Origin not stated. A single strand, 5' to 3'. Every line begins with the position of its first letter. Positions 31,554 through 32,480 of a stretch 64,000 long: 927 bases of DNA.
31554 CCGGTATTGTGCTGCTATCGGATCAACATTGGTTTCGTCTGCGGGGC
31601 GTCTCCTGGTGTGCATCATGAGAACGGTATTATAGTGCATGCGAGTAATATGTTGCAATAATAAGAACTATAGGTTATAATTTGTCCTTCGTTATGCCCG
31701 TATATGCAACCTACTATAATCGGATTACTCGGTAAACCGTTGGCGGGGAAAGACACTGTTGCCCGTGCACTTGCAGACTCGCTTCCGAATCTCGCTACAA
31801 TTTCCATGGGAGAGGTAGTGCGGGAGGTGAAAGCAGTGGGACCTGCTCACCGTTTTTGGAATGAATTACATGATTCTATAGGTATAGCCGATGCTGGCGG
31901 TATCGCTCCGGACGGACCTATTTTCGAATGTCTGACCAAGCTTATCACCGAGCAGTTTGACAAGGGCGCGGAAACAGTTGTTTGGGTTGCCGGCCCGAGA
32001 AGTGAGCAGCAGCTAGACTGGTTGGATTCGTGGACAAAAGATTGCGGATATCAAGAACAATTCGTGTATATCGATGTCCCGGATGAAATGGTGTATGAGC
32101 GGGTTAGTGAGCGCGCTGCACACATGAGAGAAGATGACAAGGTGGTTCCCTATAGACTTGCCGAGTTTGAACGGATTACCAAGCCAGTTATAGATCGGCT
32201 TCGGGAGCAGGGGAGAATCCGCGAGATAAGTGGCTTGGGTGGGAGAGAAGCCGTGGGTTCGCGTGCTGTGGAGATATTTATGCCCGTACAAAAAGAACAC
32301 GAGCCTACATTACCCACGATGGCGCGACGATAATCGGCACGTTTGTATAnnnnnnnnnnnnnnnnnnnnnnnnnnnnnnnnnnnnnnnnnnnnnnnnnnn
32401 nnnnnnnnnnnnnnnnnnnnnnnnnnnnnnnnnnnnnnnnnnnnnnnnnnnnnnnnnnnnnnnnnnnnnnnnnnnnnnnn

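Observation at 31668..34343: Duplicated adenylate-kinase-like genes with an identical 14 nt promoter motif, flanking a voltage-gated channel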

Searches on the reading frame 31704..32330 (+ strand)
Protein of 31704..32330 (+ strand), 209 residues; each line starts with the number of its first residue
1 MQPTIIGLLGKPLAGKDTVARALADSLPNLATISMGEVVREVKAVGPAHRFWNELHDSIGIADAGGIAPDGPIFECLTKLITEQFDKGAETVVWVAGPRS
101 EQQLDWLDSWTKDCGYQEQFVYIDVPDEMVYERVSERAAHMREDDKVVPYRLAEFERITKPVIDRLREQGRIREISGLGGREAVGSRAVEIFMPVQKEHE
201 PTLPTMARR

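Call 6: search_protein_families(library=pfam, proteins=[window:31704-32330:+], max_evalue=0.1)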
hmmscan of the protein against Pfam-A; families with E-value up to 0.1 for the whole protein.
window:31704-32330:+ (209 aa): 5 families
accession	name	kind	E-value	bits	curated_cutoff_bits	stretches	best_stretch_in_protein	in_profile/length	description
PF00406.28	ADK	-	4.6e-11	43.5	26.8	1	8-169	1-149/151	Adenylate kinase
PF13207.12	AAA_17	-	9.7e-09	36.1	27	1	9-146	1-131/136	AAA domain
PF13671.12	AAA_33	-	1.1e-08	35.9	27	1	8-147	4-128/143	AAA domain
PF13238.12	AAA_18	-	1.7e-05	25.7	29.4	1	6-143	1-117/128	AAA domain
PF01712.25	dNK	-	0.086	13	27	0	105-141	111-147/203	Deoxynucleoside kinase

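Call 17: find_homologous_proteins(query=window:31704-32330:+)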
Query window:31704-32330:+ (209 aa): 30 proteins with E <= 0.001 among 561 candidates.
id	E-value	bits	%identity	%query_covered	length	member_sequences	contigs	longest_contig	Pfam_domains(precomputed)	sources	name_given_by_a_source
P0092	4.2e-136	469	100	100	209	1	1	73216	PF00406.30,PF13671.13,PF13207.13,PF13238.13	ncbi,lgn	-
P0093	7.1e-120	416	88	100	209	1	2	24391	PF00406.30,PF13671.13,PF13207.13,PF13238.13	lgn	-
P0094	4.5e-94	332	69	100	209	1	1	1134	PF00406.30,PF13671.13,PF13207.13,PF13238.13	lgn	-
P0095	7.0e-94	331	69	100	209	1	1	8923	PF00406.30,PF13671.13,PF13207.13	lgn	-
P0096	6.9e-90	318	67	100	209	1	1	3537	PF00406.30,PF13671.13,PF13207.13,PF13238.13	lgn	-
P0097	2.2e-87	310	66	100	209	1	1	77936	PF00406.30,PF13671.13,PF13207.13,PF13238.13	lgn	-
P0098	5.4e-87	309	65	100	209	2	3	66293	PF00406.30,PF13671.13,PF13207.13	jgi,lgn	-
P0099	3.2e-84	300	66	100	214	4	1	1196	PF00406.30,PF13671.13,PF13207.13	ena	-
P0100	4.6e-82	293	64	100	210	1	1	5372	PF00406.30,PF13671.13,PF13207.13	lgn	-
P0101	5.3e-80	286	63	100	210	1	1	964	PF00406.30,PF13671.13,PF13207.13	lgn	-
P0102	5.0e-76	273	62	100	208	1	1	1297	PF00406.30,PF13671.13,PF13207.13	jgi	jgi:adenylate kinase family enzyme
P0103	3.7e-74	267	58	100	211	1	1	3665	PF00406.30,PF13207.13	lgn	-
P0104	1.9e-73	265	57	100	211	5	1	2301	PF00406.30,PF13207.13,PF13238.13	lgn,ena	-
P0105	3.2e-73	264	60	100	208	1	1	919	PF00406.30,PF13671.13,PF13207.13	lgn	-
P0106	4.2e-73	263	56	100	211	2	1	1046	PF00406.30,PF13207.13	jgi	jgi:adenylate kinase family enzyme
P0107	5.8e-73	263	58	100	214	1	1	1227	PF00406.30,PF13207.13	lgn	-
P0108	9.7e-72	259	57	100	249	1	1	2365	PF00406.30,PF13671.13,PF13207.13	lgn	-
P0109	2.0e-71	258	56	100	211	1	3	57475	PF00406.30,PF13671.13,PF13207.13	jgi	-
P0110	2.7e-71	257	56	100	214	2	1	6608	PF00406.30,PF13207.13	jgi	jgi:adenylate kinase family enzyme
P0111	8.5e-71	256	57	100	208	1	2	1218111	PF00406.30,PF13671.13,PF13207.13,PF13238.13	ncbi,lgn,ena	-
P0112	1.8e-70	255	58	100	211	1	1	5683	PF00406.30,PF13671.13,PF13207.13,PF13238.13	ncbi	-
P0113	6.7e-69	250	58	100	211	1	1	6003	PF00406.30,PF13671.13,PF13207.13,PF13238.13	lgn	-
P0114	1.3e-68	249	57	100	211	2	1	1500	PF00406.30,PF13671.13,PF13207.13,PF13238.13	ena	-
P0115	2.6e-68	248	56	100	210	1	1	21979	PF00406.30,PF13671.13,PF13207.13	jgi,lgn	jgi:adenylate kinase family enzyme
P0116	9.3e-68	246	61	91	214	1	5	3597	PF00406.30,PF13671.13,PF13207.13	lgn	-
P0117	1.1e-65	239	56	100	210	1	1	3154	PF00406.30,PF13207.13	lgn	-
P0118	3.1e-64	234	53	100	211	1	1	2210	PF00406.30,PF13671.13,PF13207.13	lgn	-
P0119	1.5e-62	229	53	100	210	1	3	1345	PF00406.30,PF13207.13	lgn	-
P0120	2.1e-62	228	54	97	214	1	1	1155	PF00406.30,PF13671.13,PF13207.13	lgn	-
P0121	1.5e-59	219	49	100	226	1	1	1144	PF00406.30,PF13671.13,PF13207.13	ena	-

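Call 20: find_related_loci(query=A2, collection=genome_contigs, flank=6000)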
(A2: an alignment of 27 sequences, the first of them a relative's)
Query A2 (209 aa) in genome_contigs; peptide patterns used: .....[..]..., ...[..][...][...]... (x = any residue, [..] = any of these).
55 stretches matched a pattern; 3 encode a relative of the query (tblastn E <= 1e-3); 3 distinct loci.
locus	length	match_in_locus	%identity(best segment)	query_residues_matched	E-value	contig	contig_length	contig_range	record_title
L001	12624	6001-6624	57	1-209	8e-78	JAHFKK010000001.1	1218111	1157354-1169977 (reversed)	MAG: Candidatus Gottesmanbacteria bacterium isolate nzgw408 NODE_1_length_1218112_cov_6.992134, whole genome shotgun seq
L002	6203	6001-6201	72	1-67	7e-25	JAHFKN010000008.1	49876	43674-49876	MAG: Candidatus Gottesmanbacteria bacterium isolate nzgw410 NODE_556_length_49877_cov_19.145550, whole genome shotgun se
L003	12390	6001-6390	31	1-145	8e-5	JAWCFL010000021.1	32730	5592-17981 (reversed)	MAG: Candidatus Jordarchaeales archaeon isolate JZ-1_202007_bins_29 JZ-1_202007_bins_29_scaffold_21, whole genome shotgu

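Call 21: find_related_loci(query=A2, collection=metagenome_contigs, flank=6000)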
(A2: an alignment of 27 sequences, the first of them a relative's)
Query A2 (209 aa) in metagenome_contigs; peptide patterns used: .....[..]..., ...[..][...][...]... (x = any residue, [..] = any of these).
157 stretches matched a pattern; 6 encode a relative of the query (tblastn E <= 1e-3); 6 distinct loci.
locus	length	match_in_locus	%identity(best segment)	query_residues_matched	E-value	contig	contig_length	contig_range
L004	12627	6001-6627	65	1-209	1e-93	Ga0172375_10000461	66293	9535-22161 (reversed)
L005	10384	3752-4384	59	1-209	2e-82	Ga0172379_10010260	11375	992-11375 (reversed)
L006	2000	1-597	61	10-209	5e-80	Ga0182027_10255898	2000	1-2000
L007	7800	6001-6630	52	1-209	3e-69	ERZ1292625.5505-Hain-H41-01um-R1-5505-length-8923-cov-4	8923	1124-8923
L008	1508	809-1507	57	2-209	5e-38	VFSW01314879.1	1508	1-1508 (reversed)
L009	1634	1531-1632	74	1-34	2e-11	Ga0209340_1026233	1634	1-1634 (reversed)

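Call 30: find_encoding_contigs(protein=P0093, flank=8000, max_places=3)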
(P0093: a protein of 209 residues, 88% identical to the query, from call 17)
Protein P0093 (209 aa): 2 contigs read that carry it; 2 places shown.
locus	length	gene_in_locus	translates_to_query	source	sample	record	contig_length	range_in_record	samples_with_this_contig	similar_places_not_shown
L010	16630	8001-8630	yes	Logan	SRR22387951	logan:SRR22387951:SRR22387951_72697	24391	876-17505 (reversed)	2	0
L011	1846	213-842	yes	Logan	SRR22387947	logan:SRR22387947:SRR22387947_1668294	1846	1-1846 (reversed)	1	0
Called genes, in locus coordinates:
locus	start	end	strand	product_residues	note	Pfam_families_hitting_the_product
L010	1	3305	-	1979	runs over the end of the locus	-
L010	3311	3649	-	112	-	-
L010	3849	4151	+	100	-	PF04365:BrnT_toxin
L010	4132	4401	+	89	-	PF12441:CopG_antitoxin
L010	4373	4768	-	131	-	-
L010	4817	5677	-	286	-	-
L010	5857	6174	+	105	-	-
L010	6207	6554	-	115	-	-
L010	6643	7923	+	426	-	PF00675:Peptidase_M16, PF05193:Peptidase_M16_C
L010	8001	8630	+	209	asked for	PF13238:AAA_18 (faint), PF13671:AAA_33, PF00406:ADK, PF13207:AAA_17 (weak)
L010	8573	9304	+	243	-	PF13671:AAA_33, PF00406:ADK, PF13207:AAA_17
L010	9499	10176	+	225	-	PF00334:NDK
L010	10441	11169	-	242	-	PF02397:Bac_transf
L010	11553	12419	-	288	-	-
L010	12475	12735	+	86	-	-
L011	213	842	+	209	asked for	PF13238:AAA_18 (faint), PF13671:AAA_33, PF00406:ADK, PF13207:AAA_17 (weak)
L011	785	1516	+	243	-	PF13671:AAA_33, PF00406:ADK, PF13207:AAA_17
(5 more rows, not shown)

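Call 34: search_protein_families(library=ncbifam, proteins=[window:31704-32330:+], max_evalue=0.01)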
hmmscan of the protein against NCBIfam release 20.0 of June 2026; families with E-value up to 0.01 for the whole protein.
window:31704-32330:+ (209 aa): 21 families
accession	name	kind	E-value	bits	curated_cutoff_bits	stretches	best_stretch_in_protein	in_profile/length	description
NF011100.0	PRK14527.1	equivalog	2.9e-16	59.6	154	1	5-187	8-185/191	adenylate kinase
NF001381.0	PRK00279.1-3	equivalog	7.8e-16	58.4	187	1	7-191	4-184/188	adenylate kinase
TIGR01351.1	adk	subfamily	9e-16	58.1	168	1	8-140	4-130/212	adenylate kinase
NF002700.0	PRK02496.1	equivalog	5.8e-14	52.2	262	1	8-190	6-180/184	adenylate kinase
NF011105.0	PRK14532.1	equivalog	3.3e-12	46.3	162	1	8-186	5-179/189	adenylate kinase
NF011101.0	PRK14528.1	equivalog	9.8e-12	44.9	195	1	8-186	6-180/187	adenylate kinase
NF001380.0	PRK00279.1-2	equivalog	1.1e-10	41.3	251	1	8-138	5-128/216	adenylate kinase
TIGR01359.1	UMP_CMP_kin_fam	subfamily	2.1e-10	40.8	207.6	1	8-185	4-177/185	UMP-CMP kinase family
NF011103.0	PRK14530.1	equivalog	1.3e-07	31.4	294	2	5-137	5-126/215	adenylate kinase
NF001385.0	PRK00279.2-3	equivalog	1.6e-07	31.2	315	1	5-137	6-130/213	adenylate kinase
NF011104.0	PRK14531.1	equivalog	6.9e-07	29.1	160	1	8-188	7-178/183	adenylate kinase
NF001379.0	PRK00279.1-1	equivalog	8.6e-07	28.5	268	1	7-141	4-127/216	adenylate kinase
TIGR01360.1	aden_kin_iso1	equivalog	1e-06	28.6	284.1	1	4-183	4-176/188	adenylate kinase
NF001386.0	PRK00279.2-4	equivalog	1.6e-06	27.9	256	1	8-137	7-130/220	adenylate kinase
NF010381.0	PRK13808.1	equivalog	5.6e-05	22.7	426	1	8-185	5-184/335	adenylate kinase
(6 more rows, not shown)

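Call 57: find_encoding_contigs(protein=P0097, flank=8000, max_places=2)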
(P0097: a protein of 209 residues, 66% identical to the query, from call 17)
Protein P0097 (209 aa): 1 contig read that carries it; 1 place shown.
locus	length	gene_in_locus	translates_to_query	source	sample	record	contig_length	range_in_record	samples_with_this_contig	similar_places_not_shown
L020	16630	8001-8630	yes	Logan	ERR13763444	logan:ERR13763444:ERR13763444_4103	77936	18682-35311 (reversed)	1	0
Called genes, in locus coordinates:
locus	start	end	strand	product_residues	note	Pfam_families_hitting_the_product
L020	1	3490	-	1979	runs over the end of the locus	-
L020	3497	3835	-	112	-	-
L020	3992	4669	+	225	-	-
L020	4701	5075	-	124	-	-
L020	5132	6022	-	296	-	-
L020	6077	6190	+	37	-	-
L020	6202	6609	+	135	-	-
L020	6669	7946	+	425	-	PF00675:Peptidase_M16, PF05193:Peptidase_M16_C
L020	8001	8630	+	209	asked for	PF13238:AAA_18 (faint), PF13671:AAA_33 (weak), PF00406:ADK, PF13207:AAA_17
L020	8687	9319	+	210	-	PF13671:AAA_33, PF00406:ADK, PF13207:AAA_17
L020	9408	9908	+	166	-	-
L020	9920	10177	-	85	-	-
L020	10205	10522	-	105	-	-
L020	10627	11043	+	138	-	PF00334:NDK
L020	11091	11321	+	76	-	-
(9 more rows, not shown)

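Call 83: predict_structure(alignment_id=A2)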
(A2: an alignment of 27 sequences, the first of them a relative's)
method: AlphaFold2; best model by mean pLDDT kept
length: 209 residues; sequences in the alignment: 27
mean_pLDDT: 88.7   pTM: 0.82
mean pLDDT of the five models: 88.7, 88.2, 87.1, 85.8, 85.7
residues with pLDDT >= 90: 140; 70-90: 53; 50-70: 6; < 50: 10
segments of 3 or more residues with pLDDT < 50: 196-203
pLDDT, mean of each block of 10 residues (from residue 1): 93 93 93 94 96 93 82 95 97 93 97 96 94 85 79 92 97 93 90 56 50
secondary structure, 60 per line:
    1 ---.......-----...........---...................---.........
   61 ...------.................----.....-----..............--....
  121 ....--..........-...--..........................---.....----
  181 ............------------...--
elements in order: E4-10 H16-26 E30-34 H35-48 H52-63 H70-86 E91-95 H101-114 E117-124 H127-136 H143-168 E172-176 H181-192

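Call 86: fold_search(model_id=the predicted structure, library=pdb)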
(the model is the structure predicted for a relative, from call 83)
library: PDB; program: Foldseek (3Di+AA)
matches with E <= 10: 1174; with E <= 0.001: 258
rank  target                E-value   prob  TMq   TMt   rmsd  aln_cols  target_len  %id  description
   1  7e9v                  7.8e-11  1.00  0.75  0.81   3.2       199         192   23  The Crystal Structure of human UMP-CMP kinase from Biortus. (released 2021-03-24)
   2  5ycc_A                1.7e-10  1.00  0.72  0.80   3.1       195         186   22  Crystal structure of Notothenia coriiceps adenylate kinase variant (released 2018-09-12)
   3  3cm0                  2.0e-10  1.00  0.65  0.72   4.6       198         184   27  Crystal structure of adenylate kinase from Thermus thermophilus HB8 (released 2008-09-23)
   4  2rgx                  3.0e-10  1.00  0.71  0.73   3.8       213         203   27  Crystal Structure of Adenylate Kinase from Aquifex Aeolicus in complex with Ap5A (released 2007-12-18)
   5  4jlo_A                3.7e-10  1.00  0.70  0.72   4.2       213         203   27  Crystal structure of Aquifex adenylate kinase R150K mutant (released 2014-06-25)
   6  1uky                  4.2e-10  1.00  0.76  0.80   3.1       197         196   20  SUBSTRATE SPECIFICITY AND ASSEMBLY OF CATALYTIC CENTER DERIVED FROM TWO STRUCTURES OF LIGATED URIDYLATE KINASE (released 1995-01-26)
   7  5ycb_A                5.3e-10  1.00  0.73  0.80   3.2       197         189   21  Crystal structure of notothenia coriiceps adenylate kinase variant (released 2018-09-12)
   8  5ycb_B                6.8e-10  1.00  0.74  0.82   3.0       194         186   22  Crystal structure of notothenia coriiceps adenylate kinase variant (released 2018-09-12)
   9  7de3                  7.3e-10  1.00  0.65  0.72   4.4       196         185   19  Human adenylate kinase 1 (hAK1) mutant-R128W (released 2021-11-10)
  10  5x6l_A                8.8e-10  1.00  0.73  0.81   3.1       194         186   20  Crystal structure of Notothenia coriiceps adenylate kinase variant (released 2018-02-28)
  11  2c95_B                9.3e-10  1.00  0.75  0.80   3.3       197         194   21  Structure of adenylate kinase 1 in complex with P1,P4-di(adenosine) tetraphosphate (released 2007-02-20)
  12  1tev                  9.3e-10  1.00  0.76  0.81   2.9       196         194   22  Crystal structure of the human UMP/CMP kinase in open conformation (released 2004-06-22)
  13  5xz2_A                1.1e-09  1.00  0.74  0.80   3.0       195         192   21  Crystal structure of adenylate kinase (released 2018-07-18)
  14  2rh5_A                1.2e-09  1.00  0.65  0.67   4.1       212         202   26  Structure of Apo Adenylate Kinase from Aquifex Aeolicus (released 2007-12-18)
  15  8pvw                  1.4e-09  1.00  0.67  0.74   3.5       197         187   25  Structure of a short E. coli adenylate kinase in complex with Ap5A (released 2025-02-05)
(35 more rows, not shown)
